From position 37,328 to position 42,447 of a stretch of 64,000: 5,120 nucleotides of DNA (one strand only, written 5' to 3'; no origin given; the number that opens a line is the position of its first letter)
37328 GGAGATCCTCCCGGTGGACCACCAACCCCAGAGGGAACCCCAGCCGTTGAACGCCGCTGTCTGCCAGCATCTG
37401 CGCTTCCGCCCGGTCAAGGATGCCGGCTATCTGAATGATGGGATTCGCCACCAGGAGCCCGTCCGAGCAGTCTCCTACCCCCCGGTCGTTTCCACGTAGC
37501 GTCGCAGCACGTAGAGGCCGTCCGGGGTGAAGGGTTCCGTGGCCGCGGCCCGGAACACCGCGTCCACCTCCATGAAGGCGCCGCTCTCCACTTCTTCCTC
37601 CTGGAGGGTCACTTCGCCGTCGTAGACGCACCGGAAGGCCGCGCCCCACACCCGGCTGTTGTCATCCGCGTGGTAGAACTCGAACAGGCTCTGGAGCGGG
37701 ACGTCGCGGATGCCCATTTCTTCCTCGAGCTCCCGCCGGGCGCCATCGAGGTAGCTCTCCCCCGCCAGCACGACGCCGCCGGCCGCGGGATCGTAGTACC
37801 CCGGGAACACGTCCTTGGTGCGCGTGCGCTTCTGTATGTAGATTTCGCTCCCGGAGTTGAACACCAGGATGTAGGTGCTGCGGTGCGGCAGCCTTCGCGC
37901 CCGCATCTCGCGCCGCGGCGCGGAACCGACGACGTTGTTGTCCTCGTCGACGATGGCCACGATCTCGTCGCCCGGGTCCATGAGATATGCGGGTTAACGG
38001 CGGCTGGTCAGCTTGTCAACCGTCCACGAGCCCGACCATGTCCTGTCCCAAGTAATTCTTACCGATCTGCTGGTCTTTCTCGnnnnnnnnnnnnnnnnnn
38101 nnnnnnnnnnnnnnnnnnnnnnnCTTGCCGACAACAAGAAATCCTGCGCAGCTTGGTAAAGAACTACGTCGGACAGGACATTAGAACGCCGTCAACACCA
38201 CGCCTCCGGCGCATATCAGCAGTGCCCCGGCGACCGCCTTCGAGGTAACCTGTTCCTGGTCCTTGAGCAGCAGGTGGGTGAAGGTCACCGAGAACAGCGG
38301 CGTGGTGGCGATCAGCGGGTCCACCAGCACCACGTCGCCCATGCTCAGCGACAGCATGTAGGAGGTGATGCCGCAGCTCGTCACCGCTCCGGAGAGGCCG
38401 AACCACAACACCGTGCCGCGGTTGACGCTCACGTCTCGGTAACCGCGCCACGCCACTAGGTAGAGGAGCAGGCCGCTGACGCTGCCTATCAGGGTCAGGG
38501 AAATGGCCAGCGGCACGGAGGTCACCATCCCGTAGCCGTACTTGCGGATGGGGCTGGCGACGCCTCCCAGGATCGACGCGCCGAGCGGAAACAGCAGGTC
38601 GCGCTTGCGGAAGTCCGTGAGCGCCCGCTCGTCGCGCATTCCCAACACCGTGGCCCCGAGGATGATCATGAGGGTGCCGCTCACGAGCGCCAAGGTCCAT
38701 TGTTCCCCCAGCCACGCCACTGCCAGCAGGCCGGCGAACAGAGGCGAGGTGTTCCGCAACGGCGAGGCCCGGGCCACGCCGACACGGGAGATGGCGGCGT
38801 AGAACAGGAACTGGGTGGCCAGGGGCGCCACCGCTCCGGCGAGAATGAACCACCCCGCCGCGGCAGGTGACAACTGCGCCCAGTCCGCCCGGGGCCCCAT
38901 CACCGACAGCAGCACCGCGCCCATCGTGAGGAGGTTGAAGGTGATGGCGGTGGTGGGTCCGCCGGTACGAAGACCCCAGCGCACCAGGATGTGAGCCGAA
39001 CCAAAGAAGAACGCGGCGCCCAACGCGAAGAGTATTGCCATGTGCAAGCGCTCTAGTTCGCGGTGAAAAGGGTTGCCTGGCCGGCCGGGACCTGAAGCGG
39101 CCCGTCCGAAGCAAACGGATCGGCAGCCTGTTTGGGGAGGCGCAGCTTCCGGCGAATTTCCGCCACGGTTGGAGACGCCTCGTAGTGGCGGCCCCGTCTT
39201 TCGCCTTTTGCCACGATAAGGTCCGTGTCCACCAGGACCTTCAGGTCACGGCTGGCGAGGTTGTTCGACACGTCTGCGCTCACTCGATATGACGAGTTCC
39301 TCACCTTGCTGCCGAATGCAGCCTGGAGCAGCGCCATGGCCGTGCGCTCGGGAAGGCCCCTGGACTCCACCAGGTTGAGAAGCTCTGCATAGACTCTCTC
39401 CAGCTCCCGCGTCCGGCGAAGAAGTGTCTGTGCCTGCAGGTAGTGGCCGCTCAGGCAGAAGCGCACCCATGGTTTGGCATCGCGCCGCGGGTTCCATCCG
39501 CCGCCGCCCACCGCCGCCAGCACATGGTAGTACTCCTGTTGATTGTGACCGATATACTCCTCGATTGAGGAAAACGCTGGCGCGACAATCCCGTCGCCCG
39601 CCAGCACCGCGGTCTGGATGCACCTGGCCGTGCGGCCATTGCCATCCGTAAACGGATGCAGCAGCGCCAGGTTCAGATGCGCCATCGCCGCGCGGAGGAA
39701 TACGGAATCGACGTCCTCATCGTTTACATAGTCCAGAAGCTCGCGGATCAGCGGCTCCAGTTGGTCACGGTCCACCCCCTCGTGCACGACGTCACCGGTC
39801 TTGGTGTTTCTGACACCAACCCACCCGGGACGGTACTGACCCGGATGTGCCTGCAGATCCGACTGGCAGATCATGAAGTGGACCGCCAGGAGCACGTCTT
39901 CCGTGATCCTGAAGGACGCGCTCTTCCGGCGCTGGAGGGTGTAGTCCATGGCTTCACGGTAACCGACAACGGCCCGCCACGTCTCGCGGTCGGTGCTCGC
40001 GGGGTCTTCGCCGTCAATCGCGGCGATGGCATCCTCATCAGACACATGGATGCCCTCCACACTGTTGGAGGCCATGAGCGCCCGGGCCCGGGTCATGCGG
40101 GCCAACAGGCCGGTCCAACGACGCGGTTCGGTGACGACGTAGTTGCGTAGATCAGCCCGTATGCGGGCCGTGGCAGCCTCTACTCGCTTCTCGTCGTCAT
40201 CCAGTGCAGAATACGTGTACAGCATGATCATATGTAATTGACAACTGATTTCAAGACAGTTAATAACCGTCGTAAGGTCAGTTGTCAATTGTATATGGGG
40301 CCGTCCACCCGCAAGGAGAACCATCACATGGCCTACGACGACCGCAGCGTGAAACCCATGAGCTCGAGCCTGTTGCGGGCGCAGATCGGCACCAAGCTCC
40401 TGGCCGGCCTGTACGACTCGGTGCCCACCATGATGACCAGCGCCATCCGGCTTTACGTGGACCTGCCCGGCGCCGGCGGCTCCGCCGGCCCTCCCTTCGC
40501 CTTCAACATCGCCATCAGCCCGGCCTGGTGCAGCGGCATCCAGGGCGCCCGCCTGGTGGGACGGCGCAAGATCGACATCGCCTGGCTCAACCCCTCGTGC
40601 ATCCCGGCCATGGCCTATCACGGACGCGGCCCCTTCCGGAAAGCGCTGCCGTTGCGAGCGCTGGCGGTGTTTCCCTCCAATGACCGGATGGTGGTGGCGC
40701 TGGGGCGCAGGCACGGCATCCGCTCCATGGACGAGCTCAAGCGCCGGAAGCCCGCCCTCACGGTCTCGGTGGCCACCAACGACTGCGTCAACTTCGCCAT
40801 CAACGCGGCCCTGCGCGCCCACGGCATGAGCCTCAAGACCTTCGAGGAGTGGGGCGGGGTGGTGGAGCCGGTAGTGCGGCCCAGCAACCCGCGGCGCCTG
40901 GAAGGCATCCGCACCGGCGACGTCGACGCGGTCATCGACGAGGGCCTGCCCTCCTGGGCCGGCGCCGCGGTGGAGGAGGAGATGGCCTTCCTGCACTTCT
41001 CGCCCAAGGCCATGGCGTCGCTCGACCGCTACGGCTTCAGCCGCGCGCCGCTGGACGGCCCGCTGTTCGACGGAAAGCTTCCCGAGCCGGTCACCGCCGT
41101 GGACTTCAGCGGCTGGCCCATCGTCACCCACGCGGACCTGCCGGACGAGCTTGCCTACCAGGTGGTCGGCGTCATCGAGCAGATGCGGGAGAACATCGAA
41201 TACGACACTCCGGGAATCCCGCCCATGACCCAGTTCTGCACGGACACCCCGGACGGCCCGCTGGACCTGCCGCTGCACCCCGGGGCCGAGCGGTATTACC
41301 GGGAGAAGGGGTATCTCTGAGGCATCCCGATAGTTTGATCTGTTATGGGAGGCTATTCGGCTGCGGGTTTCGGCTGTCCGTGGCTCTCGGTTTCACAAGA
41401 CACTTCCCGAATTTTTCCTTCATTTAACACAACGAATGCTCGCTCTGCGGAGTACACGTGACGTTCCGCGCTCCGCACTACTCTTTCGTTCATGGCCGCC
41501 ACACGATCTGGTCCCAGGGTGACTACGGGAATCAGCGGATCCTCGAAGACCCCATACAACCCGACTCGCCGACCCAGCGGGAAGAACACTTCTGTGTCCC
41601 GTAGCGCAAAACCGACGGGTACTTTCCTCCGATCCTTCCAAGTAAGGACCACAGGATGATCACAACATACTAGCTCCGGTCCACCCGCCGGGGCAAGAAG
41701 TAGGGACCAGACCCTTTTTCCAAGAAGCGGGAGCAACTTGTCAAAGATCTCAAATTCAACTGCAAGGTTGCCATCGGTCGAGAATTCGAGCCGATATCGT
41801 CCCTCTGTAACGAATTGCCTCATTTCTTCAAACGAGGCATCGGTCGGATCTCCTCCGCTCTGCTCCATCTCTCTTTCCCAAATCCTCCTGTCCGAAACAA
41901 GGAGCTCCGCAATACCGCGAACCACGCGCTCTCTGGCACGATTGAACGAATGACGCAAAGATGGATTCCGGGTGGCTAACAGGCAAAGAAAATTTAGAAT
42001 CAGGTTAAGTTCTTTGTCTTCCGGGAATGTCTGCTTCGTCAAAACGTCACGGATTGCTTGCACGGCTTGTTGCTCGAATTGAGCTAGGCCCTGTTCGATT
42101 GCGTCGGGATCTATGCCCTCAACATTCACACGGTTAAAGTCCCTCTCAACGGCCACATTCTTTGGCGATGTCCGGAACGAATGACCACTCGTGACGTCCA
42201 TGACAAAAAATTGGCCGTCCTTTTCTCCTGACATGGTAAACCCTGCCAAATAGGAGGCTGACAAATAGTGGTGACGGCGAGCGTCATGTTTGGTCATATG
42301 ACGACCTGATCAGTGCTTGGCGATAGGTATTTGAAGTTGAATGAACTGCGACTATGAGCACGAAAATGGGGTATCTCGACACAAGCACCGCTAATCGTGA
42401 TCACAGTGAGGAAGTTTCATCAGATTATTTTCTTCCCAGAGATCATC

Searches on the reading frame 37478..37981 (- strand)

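Call 21: search_protein_families(library=pfam, proteins=[window:37478-37981:-], max_evalue=0.001)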
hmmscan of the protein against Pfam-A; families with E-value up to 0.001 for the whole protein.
window:37478-37981:- (168 aa): 1 family
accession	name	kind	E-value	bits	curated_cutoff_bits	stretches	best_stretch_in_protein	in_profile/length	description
PF00293.34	NUDIX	-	4e-16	59.7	21.1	1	32-145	2-119/134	NUDIX domain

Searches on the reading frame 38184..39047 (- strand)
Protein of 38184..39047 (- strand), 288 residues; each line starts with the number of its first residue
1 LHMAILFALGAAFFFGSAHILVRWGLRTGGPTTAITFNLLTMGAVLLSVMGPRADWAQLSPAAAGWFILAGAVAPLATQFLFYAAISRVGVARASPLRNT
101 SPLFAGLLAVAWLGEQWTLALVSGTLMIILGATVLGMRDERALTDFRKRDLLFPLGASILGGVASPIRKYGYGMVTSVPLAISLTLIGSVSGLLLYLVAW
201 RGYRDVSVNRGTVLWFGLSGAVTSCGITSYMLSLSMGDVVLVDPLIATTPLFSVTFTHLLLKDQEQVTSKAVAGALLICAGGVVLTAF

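Call 21: search_protein_families(library=pfam, proteins=[window:38184-39047:-], max_evalue=0.001)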
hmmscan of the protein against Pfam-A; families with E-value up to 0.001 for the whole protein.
window:38184-39047:- (288 aa): 2 families
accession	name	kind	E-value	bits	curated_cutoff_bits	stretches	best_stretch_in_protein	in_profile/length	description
PF00892.27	EamA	-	4.4e-28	98.7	28.2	2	3-135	2-133/135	EamA-like transporter family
PF03151.22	TPT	-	9.2e-09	35.5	30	1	178-287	30-136/291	Triose-phosphate Transporter family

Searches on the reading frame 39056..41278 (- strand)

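Call 21: search_protein_families(library=pfam, proteins=[window:39056-41278:-], max_evalue=0.001)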
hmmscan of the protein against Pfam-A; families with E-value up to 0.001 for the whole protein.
window:39056-41278:- (741 aa): 1 family
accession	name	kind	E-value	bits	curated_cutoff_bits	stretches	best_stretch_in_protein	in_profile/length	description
PF02661.23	Fic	-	1.1e-13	52.3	24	1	458-557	2-91/93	Fic/DOC family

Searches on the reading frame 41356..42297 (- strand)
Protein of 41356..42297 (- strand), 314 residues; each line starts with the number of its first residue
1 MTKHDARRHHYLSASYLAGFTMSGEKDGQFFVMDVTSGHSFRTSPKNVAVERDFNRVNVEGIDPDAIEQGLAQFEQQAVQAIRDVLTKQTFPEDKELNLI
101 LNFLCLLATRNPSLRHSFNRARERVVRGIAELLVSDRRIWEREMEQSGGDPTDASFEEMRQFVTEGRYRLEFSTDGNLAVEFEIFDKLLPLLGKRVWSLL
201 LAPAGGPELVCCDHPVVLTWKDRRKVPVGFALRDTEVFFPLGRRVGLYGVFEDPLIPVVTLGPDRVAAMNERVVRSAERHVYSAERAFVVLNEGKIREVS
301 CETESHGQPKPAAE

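Call 49: search_protein_families(library=pfam, proteins=[window:41356-42297:-], max_evalue=0.001)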
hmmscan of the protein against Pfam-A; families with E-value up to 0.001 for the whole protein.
window:41356-42297:- (314 aa): 1 family
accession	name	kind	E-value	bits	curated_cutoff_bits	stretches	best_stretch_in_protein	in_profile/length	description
PF14022.11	DUF4238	-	7.4e-32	111.3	27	1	8-285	1-279/281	Protein of unknown function (DUF4238)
